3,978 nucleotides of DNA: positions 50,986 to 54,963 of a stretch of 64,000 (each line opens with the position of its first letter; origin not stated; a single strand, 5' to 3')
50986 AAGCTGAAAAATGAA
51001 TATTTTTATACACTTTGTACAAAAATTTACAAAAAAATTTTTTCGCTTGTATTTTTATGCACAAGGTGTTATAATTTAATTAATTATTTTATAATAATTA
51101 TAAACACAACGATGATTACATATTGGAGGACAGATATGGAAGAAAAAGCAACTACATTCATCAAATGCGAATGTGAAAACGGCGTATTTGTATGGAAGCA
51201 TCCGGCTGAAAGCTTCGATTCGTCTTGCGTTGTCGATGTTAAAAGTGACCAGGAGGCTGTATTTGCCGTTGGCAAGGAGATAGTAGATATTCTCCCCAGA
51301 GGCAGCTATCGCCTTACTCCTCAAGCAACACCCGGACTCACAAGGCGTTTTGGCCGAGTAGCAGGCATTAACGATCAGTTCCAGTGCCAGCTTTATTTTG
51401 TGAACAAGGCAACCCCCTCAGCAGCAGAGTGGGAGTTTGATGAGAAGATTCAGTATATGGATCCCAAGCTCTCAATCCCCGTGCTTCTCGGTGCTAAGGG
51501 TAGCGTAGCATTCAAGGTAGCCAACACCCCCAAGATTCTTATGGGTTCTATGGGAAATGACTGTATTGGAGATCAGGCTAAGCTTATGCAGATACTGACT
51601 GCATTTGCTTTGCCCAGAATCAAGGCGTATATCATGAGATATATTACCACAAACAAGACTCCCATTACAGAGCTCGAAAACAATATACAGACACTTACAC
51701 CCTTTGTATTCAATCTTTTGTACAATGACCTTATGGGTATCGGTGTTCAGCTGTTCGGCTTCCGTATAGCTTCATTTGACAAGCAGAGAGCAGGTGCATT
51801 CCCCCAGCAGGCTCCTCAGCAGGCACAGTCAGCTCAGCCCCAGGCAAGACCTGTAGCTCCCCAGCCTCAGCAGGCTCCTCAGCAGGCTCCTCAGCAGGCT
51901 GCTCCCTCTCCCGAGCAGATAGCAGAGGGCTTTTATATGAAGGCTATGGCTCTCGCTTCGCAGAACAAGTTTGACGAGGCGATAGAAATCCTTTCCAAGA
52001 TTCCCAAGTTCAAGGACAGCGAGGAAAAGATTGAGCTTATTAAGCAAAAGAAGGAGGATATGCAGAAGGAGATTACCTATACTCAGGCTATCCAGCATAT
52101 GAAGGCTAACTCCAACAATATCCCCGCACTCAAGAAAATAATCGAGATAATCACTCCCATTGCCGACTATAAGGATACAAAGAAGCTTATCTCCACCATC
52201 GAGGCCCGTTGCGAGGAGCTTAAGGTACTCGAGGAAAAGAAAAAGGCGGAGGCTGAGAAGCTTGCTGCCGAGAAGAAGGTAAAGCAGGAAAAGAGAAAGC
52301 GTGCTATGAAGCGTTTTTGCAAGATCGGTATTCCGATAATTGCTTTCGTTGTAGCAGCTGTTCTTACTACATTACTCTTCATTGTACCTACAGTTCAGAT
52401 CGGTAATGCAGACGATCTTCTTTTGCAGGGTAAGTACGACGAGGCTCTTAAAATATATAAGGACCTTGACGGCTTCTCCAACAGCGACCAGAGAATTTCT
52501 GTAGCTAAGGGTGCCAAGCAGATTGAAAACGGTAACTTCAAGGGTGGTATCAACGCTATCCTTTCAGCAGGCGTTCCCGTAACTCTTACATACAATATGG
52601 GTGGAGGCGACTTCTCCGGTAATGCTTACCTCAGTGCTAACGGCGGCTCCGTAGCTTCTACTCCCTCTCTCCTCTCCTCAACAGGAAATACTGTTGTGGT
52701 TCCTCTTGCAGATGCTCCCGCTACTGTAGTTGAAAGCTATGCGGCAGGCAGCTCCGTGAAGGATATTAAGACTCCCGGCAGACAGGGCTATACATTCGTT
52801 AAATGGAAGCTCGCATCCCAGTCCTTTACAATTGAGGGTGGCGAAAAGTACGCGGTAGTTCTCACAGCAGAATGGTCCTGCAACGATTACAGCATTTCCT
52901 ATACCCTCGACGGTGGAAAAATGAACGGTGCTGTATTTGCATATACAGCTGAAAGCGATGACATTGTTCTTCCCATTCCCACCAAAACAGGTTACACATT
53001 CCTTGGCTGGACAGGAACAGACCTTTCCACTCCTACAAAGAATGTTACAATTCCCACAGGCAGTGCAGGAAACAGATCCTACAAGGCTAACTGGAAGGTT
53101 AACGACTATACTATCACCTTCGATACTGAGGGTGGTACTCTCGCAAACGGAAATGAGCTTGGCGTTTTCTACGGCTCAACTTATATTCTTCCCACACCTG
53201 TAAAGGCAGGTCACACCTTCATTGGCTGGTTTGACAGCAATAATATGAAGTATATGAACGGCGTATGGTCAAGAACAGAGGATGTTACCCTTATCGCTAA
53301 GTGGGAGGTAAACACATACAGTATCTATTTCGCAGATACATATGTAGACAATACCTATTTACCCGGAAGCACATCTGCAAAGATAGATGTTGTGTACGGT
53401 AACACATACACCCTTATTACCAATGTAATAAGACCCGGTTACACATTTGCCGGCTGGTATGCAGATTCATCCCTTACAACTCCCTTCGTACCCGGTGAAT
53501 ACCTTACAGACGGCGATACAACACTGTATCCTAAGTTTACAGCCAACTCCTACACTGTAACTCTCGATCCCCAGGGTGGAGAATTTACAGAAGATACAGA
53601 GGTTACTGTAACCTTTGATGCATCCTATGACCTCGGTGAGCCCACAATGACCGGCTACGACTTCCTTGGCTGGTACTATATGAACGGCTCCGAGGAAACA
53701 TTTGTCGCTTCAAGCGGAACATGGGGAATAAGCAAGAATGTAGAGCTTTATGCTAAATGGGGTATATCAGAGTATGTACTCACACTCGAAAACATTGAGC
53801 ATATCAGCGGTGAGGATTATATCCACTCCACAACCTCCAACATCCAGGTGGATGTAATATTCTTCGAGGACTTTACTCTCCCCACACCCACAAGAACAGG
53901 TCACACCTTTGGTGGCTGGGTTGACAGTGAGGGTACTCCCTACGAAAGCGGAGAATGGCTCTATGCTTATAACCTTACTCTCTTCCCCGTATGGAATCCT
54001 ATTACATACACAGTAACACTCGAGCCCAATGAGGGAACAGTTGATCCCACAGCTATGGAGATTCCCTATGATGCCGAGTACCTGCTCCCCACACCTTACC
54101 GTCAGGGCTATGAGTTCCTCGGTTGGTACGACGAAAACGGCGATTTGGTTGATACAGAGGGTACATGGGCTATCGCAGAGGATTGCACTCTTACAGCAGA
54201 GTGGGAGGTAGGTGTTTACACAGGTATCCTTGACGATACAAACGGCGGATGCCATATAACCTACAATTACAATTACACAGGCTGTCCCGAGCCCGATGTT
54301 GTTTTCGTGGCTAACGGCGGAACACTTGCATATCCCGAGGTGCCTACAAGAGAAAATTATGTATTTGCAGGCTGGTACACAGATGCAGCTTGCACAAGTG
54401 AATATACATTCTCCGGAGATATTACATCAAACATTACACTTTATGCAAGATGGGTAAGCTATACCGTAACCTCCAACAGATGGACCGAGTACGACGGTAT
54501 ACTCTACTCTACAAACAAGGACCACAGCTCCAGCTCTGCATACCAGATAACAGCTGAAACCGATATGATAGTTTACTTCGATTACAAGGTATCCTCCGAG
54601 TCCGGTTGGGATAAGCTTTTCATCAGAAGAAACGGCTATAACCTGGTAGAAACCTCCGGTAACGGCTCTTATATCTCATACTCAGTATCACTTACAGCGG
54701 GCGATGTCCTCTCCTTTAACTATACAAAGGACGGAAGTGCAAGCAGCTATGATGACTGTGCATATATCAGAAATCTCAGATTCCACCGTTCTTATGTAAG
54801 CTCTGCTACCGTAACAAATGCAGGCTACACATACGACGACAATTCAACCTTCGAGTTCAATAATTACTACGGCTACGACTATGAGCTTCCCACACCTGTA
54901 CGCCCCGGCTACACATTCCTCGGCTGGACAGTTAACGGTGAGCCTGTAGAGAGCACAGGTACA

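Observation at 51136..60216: Giant 3026-aa protein joining a cytoplasmic SPFH/Band-7-like head to ~2600 aa of extracellular repeats through one TM helix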

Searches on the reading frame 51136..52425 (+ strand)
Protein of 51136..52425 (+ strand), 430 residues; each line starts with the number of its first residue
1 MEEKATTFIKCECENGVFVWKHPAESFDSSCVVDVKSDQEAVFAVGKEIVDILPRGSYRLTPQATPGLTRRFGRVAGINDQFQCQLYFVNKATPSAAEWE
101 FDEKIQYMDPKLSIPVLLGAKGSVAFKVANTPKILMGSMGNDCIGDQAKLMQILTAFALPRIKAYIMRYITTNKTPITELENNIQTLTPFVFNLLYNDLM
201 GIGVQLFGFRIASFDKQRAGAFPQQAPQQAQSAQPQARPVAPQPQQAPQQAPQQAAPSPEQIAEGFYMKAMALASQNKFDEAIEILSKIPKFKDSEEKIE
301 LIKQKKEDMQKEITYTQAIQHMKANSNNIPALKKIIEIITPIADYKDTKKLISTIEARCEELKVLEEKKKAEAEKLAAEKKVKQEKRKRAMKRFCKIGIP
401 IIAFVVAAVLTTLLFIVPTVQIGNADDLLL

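Call 5: search_protein_families(library=pfam, proteins=[window:51136-52425:+], max_evalue=0.1)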
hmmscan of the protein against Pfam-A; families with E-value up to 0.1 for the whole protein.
window:51136-52425:+ (430 aa): 7 families
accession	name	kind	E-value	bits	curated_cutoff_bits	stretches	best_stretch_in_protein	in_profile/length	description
PF13421.11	Band_7_1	-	4.5e-14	53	24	1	35-211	19-190/211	SPFH domain-Band 7 family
PF19556.4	PRTRC_E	-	0.015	15.5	26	1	252-319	107-171/175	PRTRC system protein E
PF00515.34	TPR_1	-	0.021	15.1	27.8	1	263-284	1-22/34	Tetratricopeptide repeat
PF01145.31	Band_7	-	0.038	14.5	23.6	1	119-232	61-163/176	SPFH domain / Band 7 family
PF13181.12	TPR_8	-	0.084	13.5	25.7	0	263-288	1-26/34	Tetratricopeptide repeat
PF07217.16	Het-C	-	0.085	11.8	21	0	274-367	303-395/561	Heterokaryon incompatibility protein Het-C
PF07719.23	TPR_2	-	0.092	13.4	27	0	263-286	1-24/34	Tetratricopeptide repeat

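Call 6: search_protein_families(library=ncbifam, proteins=[window:51136-52425:+], max_evalue=0.1)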
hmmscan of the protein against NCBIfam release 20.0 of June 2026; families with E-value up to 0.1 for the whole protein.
window:51136-52425:+ (430 aa): 2 families
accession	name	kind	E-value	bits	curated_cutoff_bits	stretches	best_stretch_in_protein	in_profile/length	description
NF033483.0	PknB_PASTA_kin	equivalog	0.018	14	450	1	240-416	216-355/563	Stk1 family PASTA domain-containing Ser/Thr kinase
NF041076.1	cyt_b_SoxC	equivalog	0.021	13.7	740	1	302-421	390-511/542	proton pump complex cytochrome B SoxC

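Call 8: find_homologous_proteins(query=window:51136-52425:+)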
Query window:51136-52425:+ (430 aa): 2 proteins with E <= 0.001 among 8000 candidates.
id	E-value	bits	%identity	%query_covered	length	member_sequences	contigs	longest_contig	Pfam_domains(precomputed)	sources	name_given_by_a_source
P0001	2.1e-22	98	29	48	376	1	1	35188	PF13421.12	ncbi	-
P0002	1.1e-14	73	34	32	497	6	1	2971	PF13240.12,PF01145.32,PF12773.14,PF17032.11,PF13421.12,PF13248.12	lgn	-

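Call 14: find_related_loci(query=window:51136-52425:+, collection=genome_contigs, flank=10000)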
Query window:51136-52425:+ (430 aa) in genome_contigs; peptide patterns used: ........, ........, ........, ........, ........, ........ (x = any residue, [..] = any of these).
92 stretches matched a pattern; 1 encode a relative of the query (tblastn E <= 1e-3); 1 distinct loci.
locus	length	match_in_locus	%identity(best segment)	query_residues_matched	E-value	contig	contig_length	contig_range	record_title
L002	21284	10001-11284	92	1-430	0e+0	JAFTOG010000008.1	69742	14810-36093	MAG: Clostridia bacterium isolate RGIG3999 Roe_deer_Cecum-4__c45180, whole genome shotgun sequence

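Call 19: search_solved_structures(query=window:51136-52425:+, max_evalue=1, show_alignments=1)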
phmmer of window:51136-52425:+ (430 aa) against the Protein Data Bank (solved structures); distinct sequences matched with E-value up to 1: 5.
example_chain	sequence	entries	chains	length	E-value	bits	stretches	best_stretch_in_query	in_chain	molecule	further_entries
6nye_A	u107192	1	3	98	0.24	13.8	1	293-372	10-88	Design construct XAX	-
5mgx_E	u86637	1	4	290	0.86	11.9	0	261-331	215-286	Peptidyl-prolyl cis-trans isomerase FKBP8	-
5ief_A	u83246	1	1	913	0.91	11.9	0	184-253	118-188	Neutral alpha-glucosidase AB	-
5ieg_A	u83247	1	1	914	0.91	11.9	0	184-253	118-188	Neutral alpha-glucosidase AB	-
7kry_A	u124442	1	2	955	0.98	11.7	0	184-253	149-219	Neutral alpha-glucosidase AB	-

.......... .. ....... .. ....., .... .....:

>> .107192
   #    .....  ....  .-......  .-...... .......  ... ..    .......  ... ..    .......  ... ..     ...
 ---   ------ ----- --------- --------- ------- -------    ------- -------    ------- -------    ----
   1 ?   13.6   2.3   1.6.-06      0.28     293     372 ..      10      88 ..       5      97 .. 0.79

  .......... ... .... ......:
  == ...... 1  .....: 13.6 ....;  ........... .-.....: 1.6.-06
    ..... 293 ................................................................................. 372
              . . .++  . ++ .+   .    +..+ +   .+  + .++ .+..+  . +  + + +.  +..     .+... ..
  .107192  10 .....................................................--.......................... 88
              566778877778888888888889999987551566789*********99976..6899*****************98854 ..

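Call 37: search_protein_families(library=padloc, proteins=[window:51136-52425:+, P0001], max_evalue=0.01)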
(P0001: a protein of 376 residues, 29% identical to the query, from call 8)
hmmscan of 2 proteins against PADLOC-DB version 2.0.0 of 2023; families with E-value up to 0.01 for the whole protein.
window:51136-52425:+ (430 aa): 1 family
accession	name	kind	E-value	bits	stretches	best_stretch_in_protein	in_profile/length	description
PDLC03859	LmuB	-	0.00038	17.8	1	278-398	357-487/611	-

P0001 (376 aa): 0 families

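Call 42: predict_structure(alignment_id=A2)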
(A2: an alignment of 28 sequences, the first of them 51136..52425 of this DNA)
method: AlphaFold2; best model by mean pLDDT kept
length: 430 residues; sequences in the alignment: 28
mean_pLDDT: 65.4   pTM: 0.35
mean pLDDT of the five models: 65.4, 61.6, 61.5, 58.1, 57.1
residues with pLDDT >= 90: 19; 70-90: 166; 50-70: 157; < 50: 88
segments of 3 or more residues with pLDDT < 50: 1-21, 23-29, 73-80, 103-105, 137-144, 217-241, 243-254
pLDDT, mean of each block of 10 residues (from residue 1): 29 40 45 64 63 70 56 46 58 56 50 52 65 53 52 70 81 74 81 84 73 53 32 34 43 56 70 69 71 62 75 78 82 88 86 90 87 88 91 88 84 67 54
secondary structure, 60 per line:
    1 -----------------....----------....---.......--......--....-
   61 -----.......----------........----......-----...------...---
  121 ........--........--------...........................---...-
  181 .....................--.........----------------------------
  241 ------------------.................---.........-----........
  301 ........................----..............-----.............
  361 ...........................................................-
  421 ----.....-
elements in order: E18-21 E32-35 E39-45 E48-53 E56-59 H66-72 E83-90 E95-100 E106-108 E115-117 E121-128 H131-138 H147-173 H181-201 E204-212 H259-275 H279-287 H293-324 H329-342 H348-419 H425-429

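Call 45: fold_search(model_id=the predicted structure, library=pdb)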
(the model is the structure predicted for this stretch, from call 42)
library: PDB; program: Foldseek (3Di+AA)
matches with E <= 10: 351; with E <= 0.001: 15
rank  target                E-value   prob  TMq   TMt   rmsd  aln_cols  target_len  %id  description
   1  9z7u_B                1.8e-05  1.00  0.26  0.38   5.0       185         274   10  Human Stomatin - C8 Symmetry (released 2026-02-25)
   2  9oh9_B                2.5e-05  1.00  0.25  0.38   5.3       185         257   10  Human Stomatin Complex in Native Membrane Vesicles (released 2025-08-13)
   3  9zd2_E                2.6e-05  1.00  0.26  0.50   5.1       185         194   10  C1 local refinement of aquaporin 1 bound to endogenous human stomatin (released 2026-02-25)
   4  9l3g_A                3.1e-05  1.00  0.27  0.28  69.9       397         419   11  Structure of the flotillin complex (released 2025-12-24)
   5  9bq2_B                3.6e-05  1.00  0.26  0.27  70.5       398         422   11  Structure of the flotillin complex in a native membrane environment (released 2024-07-24)
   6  7vhq_G                5.6e-05  1.00  0.26  0.35  36.3       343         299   10  Structural insights into the membrane microdomain organization by SPFH family proteins (released 2022-01-19)
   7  9bq2_A                5.6e-05  1.00  0.27  0.29  76.0       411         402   12  Structure of the flotillin complex in a native membrane environment (released 2024-07-24)
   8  9oh9_A                5.9e-05  1.00  0.25  0.39   5.3       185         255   10  Human Stomatin Complex in Native Membrane Vesicles (released 2025-08-13)
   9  9z7u_C                7.0e-05  1.00  0.25  0.37   5.2       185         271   10  Human Stomatin - C8 Symmetry (released 2026-02-25)
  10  9o9z_A                7.8e-05  1.00  0.28  0.47  26.9       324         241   10  The human PHB1/2 complex (closed) (released 2025-10-22)
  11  9o9z_a                1.7e-04  1.00  0.28  0.43  23.8       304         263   12  The human PHB1/2 complex (closed) (released 2025-10-22)
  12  7vhq_E                2.1e-04  1.00  0.26  0.40  37.7       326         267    9  Structural insights into the membrane microdomain organization by SPFH family proteins (released 2022-01-19)
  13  9cz2_XA               4.1e-04  1.00  0.25  0.37  36.2       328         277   10  Cryo-EM structure of a nautilus-like HflK/C assembly in complex with FtsH AAA protease (released 2024-11-13)
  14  8rrh_A                4.5e-04  1.00  0.28  0.43  21.0       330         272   12  The human prohibitin complex (released 2024-12-18)
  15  9l3g_a                7.0e-04  1.00  0.28  0.30  75.2       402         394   12  Structure of the flotillin complex (released 2025-12-24)
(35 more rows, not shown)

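Call 68: find_related_loci(query=window:51136-52425:+, collection=metagenome_contigs, flank=10000)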
Query window:51136-52425:+ (430 aa) in metagenome_contigs; peptide patterns used: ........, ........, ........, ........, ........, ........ (x = any residue, [..] = any of these).
206 stretches matched a pattern, but none encodes a relative of the query by tblastn (E <= 1e-3).

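Call 76: find_encoding_contigs(protein=P0001, flank=5000, max_places=3)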
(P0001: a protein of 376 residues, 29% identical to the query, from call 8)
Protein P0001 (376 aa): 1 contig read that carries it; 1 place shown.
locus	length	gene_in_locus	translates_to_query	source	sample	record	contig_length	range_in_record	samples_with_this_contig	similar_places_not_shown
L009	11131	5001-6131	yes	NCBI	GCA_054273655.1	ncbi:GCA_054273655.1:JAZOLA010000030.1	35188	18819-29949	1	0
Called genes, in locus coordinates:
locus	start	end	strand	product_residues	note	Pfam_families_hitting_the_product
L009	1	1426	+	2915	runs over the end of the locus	PF19077:Big_13 (faint), PF13620:CarboxypepD_reg (weak), PF26182:Ig_NUP210_5th (faint), PF06291:Lambda_Bor (faint), PF22359:Big-like (faint), PF02368:Big_2 (weak), PF26918:Ig_Eae, PF02368:Big_2 (weak)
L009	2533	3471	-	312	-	-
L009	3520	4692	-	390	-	PF13676:TIR_2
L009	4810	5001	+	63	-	-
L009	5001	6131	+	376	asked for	PF13421:Band_7_1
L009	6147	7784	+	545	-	PF19789:DUF6273 (faint)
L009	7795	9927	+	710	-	PF13676:TIR_2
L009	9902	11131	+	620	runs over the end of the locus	-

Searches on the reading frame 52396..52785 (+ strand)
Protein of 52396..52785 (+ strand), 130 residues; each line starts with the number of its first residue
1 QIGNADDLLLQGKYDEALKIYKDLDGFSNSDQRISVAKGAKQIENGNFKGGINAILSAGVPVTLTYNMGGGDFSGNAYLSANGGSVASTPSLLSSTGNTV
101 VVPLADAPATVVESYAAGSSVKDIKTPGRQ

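Call 29: search_protein_families(library=pfam, proteins=[window:52396-52785:+], max_evalue=10)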
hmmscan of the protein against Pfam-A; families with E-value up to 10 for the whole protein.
seq(130 aa): 3 families
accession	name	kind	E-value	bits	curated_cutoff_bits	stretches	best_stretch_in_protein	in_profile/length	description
PF14559.12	TPR_19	-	0.047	14.5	25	1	8-50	1-43/68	Tetratricopeptide repeat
PF13336.12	AcetylCoA_hyd_C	-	0.1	13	23.7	1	69-113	65-109/154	Acetyl-CoA hydrolase/transferase C-terminal domain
PF12895.13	ANAPC3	-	0.19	12.4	27.2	1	5-56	30-80/82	Anaphase-promoting complex, cyclosome, subunit 3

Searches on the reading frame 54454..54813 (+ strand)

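Call 29: search_protein_families(library=pfam, proteins=[window:54454-54813:+], max_evalue=10)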
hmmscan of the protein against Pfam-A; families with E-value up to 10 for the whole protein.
seq(120 aa): 1 family
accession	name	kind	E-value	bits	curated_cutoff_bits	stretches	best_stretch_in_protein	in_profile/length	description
PF15404.12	PH_4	-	0.014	15.7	27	1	14-96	2-81/183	Pleckstrin homology domain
